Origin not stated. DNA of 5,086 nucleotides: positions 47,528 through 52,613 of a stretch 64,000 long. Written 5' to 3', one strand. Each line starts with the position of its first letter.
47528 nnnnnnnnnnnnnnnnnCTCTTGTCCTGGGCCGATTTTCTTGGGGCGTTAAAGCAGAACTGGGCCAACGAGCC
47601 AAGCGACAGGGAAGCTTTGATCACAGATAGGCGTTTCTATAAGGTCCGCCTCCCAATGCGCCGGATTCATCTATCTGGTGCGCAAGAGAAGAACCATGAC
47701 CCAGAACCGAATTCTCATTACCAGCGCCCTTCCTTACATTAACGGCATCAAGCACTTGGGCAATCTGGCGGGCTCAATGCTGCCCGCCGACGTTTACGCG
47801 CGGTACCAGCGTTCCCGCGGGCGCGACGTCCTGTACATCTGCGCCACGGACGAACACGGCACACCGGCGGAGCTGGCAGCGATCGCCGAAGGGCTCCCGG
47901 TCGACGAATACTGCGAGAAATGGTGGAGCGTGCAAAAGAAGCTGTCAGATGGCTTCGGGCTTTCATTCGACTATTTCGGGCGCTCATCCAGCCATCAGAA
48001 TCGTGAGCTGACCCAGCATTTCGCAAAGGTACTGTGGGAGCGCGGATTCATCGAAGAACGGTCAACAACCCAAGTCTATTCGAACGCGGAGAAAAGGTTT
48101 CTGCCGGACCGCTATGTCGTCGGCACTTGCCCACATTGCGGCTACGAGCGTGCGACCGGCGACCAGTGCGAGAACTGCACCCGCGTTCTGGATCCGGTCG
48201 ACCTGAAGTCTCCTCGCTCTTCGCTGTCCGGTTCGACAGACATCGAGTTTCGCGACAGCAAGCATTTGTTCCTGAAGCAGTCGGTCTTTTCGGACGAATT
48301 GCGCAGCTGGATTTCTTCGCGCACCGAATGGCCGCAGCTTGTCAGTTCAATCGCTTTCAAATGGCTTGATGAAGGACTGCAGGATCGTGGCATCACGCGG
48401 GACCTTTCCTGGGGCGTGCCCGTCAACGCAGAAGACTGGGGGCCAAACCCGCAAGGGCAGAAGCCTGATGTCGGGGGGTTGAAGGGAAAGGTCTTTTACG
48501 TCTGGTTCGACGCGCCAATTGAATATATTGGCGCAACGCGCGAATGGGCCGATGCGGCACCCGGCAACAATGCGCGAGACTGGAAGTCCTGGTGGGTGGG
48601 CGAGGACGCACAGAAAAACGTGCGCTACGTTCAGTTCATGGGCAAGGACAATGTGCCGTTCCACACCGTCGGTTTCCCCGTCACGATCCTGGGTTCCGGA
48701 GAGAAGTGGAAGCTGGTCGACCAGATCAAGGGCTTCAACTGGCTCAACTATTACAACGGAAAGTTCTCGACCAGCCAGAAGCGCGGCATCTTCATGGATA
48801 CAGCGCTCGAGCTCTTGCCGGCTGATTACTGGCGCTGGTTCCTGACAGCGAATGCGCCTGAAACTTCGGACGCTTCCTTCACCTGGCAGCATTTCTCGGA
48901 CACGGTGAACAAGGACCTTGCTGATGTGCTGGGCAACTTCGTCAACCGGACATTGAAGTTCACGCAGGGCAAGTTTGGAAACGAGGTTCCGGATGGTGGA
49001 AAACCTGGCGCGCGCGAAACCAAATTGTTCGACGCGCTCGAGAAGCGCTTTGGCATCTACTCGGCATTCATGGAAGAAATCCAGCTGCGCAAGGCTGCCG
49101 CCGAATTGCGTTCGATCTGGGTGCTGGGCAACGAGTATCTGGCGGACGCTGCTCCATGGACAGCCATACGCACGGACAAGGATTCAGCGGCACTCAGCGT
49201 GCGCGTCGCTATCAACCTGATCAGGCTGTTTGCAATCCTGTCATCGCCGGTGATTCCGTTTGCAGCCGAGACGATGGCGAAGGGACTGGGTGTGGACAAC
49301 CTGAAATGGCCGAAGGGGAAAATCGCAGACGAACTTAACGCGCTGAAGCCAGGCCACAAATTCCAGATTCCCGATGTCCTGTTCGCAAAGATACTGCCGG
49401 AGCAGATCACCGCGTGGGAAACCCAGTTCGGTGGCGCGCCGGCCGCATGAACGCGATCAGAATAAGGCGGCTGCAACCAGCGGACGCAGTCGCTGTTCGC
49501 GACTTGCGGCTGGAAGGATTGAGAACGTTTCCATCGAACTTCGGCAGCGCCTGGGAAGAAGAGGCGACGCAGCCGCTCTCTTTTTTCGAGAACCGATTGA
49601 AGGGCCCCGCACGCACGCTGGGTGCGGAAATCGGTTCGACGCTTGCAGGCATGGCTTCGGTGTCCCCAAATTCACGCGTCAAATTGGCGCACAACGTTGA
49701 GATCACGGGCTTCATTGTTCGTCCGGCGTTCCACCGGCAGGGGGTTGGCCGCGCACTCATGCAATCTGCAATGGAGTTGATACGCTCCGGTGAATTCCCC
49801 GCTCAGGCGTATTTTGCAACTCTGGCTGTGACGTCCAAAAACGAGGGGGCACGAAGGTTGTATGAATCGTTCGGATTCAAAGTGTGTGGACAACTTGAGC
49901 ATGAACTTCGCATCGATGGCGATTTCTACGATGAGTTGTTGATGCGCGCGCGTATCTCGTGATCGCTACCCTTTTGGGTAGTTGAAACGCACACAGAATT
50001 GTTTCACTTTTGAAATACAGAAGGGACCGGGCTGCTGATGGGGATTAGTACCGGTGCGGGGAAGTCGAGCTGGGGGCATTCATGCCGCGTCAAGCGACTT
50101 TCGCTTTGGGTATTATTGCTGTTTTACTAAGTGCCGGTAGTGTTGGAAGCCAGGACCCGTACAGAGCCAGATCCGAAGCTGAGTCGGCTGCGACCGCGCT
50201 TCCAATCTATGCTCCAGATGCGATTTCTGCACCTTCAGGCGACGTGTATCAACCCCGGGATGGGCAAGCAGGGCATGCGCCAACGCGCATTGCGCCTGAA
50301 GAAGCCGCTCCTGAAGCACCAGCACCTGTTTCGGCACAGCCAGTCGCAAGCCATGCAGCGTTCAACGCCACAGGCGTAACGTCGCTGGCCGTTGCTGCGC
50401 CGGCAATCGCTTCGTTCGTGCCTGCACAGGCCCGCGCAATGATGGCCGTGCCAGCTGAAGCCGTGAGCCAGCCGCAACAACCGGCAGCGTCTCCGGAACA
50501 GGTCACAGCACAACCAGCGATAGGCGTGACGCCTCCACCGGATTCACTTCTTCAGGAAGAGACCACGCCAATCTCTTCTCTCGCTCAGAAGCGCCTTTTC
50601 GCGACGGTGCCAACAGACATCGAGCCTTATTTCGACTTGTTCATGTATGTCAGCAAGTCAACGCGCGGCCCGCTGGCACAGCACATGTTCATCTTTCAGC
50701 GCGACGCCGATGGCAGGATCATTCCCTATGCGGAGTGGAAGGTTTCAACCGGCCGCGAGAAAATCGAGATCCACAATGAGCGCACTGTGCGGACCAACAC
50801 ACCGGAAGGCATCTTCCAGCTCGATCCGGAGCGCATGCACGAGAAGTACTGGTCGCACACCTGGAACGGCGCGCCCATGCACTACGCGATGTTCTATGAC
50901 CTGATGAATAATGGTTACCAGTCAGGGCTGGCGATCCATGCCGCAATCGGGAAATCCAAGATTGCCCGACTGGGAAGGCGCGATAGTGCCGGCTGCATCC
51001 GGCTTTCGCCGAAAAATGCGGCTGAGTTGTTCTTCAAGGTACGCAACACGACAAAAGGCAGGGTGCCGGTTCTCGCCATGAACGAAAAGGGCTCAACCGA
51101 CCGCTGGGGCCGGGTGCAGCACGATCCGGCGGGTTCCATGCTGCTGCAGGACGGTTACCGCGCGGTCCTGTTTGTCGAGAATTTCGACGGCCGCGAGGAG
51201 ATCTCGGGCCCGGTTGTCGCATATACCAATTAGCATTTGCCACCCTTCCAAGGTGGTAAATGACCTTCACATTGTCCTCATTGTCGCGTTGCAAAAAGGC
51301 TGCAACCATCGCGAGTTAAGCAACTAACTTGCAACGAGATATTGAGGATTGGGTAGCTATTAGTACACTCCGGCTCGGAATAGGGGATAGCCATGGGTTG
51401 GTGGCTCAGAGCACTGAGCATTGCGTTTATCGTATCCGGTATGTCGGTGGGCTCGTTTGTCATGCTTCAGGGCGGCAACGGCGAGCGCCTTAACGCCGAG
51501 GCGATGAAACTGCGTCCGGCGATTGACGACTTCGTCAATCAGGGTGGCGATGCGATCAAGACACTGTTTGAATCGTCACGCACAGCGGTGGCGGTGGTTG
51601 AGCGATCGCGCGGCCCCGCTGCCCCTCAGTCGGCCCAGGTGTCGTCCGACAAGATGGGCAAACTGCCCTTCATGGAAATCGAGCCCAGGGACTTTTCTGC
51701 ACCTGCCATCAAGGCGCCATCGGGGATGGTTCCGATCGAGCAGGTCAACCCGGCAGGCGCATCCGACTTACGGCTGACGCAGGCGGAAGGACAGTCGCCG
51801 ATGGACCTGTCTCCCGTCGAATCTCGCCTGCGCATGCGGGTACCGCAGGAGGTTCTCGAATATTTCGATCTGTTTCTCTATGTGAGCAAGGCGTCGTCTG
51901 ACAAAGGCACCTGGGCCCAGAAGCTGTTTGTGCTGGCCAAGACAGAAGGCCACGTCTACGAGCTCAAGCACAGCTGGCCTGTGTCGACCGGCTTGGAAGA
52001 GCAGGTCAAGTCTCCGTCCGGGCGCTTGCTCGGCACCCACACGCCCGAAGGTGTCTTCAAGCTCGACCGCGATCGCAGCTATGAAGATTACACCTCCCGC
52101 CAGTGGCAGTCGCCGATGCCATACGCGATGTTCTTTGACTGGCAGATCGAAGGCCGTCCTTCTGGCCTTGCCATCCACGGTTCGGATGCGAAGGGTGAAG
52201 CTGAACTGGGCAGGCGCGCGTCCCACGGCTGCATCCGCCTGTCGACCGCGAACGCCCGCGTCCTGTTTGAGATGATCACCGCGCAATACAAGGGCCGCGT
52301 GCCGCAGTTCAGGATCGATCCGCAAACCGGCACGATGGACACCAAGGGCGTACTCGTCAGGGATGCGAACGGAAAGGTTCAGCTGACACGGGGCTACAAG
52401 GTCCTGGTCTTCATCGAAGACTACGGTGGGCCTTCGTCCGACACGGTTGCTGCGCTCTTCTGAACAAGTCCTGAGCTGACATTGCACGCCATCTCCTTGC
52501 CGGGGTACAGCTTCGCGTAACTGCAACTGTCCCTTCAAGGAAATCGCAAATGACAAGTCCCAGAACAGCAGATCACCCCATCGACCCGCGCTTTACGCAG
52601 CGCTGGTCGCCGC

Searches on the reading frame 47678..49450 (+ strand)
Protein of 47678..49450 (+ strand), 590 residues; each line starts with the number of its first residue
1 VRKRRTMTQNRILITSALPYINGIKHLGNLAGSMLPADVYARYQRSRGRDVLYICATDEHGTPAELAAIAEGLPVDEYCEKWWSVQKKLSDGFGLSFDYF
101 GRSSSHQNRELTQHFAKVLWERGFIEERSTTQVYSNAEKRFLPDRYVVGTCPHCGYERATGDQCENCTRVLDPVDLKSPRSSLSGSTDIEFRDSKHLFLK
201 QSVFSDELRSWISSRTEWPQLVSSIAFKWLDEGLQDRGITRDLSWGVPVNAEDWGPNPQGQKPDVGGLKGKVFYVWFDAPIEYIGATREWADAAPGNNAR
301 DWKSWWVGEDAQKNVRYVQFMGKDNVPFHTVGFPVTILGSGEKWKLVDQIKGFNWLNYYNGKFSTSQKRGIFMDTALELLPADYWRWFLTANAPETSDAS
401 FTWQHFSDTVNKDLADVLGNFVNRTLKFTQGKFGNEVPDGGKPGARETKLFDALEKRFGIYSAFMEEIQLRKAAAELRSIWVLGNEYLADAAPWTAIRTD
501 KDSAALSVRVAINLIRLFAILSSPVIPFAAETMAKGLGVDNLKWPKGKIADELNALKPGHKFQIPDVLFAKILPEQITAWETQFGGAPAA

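Call 27: search_protein_families(library=pfam, proteins=[window:47678-49450:+], max_evalue=0.00001)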
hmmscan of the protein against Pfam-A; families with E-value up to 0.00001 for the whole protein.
window:47678-49450:+ (590 aa): 3 families
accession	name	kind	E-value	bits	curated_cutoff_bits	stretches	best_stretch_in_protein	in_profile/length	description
PF09334.17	tRNA-synt_1g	-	1.6e-140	468.7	20.1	1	12-426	1-391/391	tRNA synthetases class I (M)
PF19303.5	Anticodon_3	-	9.3e-57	191.6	23.5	1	437-587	1-150/152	Anticodon binding domain of methionyl tRNA ligase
PF00133.28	tRNA-synt_1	-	1e-07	31.5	22.7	1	9-250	22-244/414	tRNA synthetases class I (I, L, M and V)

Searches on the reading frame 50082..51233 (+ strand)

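Call 27: search_protein_families(library=pfam, proteins=[window:50082-51233:+], max_evalue=0.00001)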
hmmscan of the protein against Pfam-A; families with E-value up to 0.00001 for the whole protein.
window:50082-51233:+ (383 aa): 1 family
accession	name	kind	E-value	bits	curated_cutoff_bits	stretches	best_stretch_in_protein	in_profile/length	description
PF03734.19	YkuD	-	2.1e-13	51.5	23.4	1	201-325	12-143/146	L,D-transpeptidase catalytic domain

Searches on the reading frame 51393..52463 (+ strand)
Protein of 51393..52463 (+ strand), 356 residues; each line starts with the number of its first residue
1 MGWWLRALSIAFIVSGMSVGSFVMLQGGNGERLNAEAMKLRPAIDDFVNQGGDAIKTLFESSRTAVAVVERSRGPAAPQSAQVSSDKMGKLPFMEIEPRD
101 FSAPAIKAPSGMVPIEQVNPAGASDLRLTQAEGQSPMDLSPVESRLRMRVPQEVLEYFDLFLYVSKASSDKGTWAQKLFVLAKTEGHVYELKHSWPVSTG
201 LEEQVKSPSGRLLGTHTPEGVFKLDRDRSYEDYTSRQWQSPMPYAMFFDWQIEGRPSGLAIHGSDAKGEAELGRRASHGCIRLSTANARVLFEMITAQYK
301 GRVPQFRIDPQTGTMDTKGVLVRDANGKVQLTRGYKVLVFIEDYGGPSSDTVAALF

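Call 63: search_protein_families(library=pfam, proteins=[window:51393-52463:+], max_evalue=0.0001)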
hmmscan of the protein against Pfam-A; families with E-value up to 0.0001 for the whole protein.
window:51393-52463:+ (356 aa): 1 family
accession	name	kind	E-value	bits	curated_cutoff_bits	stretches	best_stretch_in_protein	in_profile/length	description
PF03734.19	YkuD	-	7.9e-15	56.1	23.4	1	193-296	24-139/146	L,D-transpeptidase catalytic domain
